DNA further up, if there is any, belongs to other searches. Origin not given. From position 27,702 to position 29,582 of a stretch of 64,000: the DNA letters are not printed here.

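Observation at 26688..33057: ACAD without a catalytic base + four-domain rhodanese + DszC-like two-component monooxygenase + PaaK-type ligase: candidate undescribed organosulfur acyl-CoA pathway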

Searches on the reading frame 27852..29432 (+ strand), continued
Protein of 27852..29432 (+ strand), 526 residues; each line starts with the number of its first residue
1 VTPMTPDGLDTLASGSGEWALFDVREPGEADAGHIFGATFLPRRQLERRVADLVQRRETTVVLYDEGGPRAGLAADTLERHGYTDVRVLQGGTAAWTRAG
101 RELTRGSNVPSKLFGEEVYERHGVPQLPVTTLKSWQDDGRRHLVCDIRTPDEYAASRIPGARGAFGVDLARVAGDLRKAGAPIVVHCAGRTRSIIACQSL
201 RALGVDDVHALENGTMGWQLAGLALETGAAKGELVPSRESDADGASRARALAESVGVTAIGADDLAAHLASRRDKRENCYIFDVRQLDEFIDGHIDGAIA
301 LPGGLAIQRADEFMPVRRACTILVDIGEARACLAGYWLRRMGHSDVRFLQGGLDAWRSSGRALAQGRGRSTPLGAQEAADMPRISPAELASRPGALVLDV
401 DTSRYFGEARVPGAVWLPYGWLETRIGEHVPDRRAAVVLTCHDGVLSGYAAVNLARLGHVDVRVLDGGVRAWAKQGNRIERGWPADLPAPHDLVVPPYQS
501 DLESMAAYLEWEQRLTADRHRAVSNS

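Call 92: search_solved_structures(query=window:27861-29429:+, max_evalue=1e-30, show_alignments=1)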
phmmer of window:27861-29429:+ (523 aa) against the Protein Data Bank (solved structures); distinct sequences matched with E-value up to 1e-30: 1.
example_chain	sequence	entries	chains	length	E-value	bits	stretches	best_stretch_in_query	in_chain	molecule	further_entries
1yt8_A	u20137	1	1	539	1.7e-68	234.5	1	14-513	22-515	thiosulfate sulfurtransferase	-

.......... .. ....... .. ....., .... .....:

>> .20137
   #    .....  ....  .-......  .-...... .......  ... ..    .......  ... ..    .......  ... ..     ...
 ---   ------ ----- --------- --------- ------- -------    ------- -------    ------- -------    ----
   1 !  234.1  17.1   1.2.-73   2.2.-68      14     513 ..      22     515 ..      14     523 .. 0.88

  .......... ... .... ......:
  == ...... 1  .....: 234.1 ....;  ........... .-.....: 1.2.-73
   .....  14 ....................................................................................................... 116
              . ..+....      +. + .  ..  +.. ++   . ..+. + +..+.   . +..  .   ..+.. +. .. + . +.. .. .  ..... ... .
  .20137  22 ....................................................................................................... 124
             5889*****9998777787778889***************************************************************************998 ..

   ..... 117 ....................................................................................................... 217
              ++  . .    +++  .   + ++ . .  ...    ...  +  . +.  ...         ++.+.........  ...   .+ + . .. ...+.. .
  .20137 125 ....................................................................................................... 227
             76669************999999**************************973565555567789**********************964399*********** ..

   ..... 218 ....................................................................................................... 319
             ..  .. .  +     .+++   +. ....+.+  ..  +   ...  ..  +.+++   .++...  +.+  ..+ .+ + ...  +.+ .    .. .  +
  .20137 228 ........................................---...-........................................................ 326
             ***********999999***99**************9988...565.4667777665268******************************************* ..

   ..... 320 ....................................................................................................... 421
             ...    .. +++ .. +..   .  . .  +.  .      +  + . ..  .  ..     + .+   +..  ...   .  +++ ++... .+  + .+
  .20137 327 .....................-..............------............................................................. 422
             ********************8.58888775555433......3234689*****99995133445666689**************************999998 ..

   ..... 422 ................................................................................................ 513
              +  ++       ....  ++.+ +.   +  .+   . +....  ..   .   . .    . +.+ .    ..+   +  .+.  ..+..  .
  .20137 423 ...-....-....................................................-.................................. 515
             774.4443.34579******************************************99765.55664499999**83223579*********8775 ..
